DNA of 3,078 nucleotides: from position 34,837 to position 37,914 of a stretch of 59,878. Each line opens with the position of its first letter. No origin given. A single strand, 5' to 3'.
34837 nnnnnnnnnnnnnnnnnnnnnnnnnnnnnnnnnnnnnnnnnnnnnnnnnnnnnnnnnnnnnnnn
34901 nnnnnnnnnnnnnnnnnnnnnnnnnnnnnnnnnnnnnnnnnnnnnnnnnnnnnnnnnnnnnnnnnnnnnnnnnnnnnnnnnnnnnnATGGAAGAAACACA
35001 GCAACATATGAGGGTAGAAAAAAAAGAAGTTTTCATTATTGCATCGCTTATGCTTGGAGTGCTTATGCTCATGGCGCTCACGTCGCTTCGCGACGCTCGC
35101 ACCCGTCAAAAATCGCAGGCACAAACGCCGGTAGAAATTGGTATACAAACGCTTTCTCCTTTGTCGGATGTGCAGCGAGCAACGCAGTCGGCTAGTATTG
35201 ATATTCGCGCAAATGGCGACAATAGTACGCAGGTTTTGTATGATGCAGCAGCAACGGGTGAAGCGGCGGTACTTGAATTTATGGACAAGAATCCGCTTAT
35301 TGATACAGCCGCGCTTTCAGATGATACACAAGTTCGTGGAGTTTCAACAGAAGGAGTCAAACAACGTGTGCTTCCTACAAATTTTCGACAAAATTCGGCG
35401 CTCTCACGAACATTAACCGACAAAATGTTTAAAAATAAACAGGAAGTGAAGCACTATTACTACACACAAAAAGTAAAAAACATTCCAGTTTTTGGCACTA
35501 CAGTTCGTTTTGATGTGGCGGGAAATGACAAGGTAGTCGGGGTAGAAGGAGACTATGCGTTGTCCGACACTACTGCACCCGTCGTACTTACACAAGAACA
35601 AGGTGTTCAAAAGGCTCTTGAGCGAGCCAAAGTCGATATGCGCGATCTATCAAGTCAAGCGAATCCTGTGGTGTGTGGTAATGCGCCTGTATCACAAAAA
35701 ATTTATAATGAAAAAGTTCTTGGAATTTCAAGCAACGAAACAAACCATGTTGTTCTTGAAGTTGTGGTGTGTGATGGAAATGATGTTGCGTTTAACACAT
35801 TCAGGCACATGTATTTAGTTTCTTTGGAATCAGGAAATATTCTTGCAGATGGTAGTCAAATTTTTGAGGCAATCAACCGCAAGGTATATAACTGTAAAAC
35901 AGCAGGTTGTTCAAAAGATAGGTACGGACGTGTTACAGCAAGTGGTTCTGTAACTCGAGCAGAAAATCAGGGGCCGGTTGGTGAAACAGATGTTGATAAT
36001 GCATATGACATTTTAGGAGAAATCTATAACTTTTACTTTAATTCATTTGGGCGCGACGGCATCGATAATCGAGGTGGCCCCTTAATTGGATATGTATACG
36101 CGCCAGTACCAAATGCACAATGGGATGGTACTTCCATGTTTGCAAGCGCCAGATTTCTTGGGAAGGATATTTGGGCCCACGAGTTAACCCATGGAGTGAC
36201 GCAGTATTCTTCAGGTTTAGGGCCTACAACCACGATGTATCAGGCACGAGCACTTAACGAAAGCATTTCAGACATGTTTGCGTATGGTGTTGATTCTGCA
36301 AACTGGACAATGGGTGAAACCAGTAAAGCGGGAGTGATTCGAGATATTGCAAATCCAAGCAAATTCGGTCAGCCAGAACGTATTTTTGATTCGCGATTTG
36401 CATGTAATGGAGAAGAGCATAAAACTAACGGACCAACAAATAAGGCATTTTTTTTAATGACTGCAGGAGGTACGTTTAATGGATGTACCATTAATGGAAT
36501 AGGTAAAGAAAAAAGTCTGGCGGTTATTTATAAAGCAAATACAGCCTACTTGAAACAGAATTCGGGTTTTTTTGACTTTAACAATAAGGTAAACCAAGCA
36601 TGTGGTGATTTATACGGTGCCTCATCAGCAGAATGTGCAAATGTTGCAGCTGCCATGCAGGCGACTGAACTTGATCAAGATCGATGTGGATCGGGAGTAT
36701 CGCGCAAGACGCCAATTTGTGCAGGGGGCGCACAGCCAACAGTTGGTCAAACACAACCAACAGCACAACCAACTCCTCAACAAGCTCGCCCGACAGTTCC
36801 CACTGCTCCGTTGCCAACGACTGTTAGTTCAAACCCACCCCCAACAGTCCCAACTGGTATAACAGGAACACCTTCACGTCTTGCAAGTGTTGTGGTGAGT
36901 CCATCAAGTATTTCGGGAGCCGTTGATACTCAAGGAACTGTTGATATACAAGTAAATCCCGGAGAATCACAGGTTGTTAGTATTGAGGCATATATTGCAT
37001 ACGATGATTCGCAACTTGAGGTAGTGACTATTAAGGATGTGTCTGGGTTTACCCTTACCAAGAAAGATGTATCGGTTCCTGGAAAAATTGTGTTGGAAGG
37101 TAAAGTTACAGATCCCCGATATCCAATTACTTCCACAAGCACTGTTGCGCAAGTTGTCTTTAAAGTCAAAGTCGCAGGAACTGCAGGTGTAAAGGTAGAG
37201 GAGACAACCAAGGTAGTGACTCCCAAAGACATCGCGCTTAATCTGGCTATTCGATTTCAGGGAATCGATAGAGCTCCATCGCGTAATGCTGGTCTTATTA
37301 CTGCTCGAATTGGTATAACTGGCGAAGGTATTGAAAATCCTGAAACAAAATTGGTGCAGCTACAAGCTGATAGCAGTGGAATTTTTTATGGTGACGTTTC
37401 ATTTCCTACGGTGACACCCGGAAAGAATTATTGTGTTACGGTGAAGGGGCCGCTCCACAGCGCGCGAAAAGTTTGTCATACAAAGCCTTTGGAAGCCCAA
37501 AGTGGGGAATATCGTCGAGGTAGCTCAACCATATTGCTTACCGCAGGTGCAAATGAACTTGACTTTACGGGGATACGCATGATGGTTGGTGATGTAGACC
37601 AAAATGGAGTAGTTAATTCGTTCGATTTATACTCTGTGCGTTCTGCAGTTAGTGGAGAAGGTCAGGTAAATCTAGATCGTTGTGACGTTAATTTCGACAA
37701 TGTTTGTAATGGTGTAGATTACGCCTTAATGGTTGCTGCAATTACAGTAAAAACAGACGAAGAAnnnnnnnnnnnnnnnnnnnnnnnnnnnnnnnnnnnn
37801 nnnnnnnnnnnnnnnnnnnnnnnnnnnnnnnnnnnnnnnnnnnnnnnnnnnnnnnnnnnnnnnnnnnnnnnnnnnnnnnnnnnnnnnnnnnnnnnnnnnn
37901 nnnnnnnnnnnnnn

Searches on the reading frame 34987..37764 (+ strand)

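Call 77: search_protein_families(library=pfam, proteins=[window:34987-37764:+], max_evalue=0.0001)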
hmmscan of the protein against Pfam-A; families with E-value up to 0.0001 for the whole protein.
window:34987-37764:+ (926 aa): 5 families
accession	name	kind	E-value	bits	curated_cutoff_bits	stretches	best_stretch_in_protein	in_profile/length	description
PF02868.21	Peptidase_M4_C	-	2.9e-25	89.5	24.4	1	419-560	8-163/165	Thermolysin metallopeptidase, alpha-helical domain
PF01447.24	Peptidase_M4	-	5.3e-12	46.9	22.4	1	328-406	61-145/145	Thermolysin metallopeptidase, catalytic domain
PF00404.24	Dockerin_1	-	1.9e-06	28.4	22.9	1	868-917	2-54/57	Dockerin type I domain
PF00963.24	Cohesin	-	2.2e-05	25.1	24.1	1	637-739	3-113/139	Cohesin domain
PF07504.19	FTP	-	2.6e-05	24.4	21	1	154-190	15-51/51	Fungalysin/Thermolysin Propeptide Motif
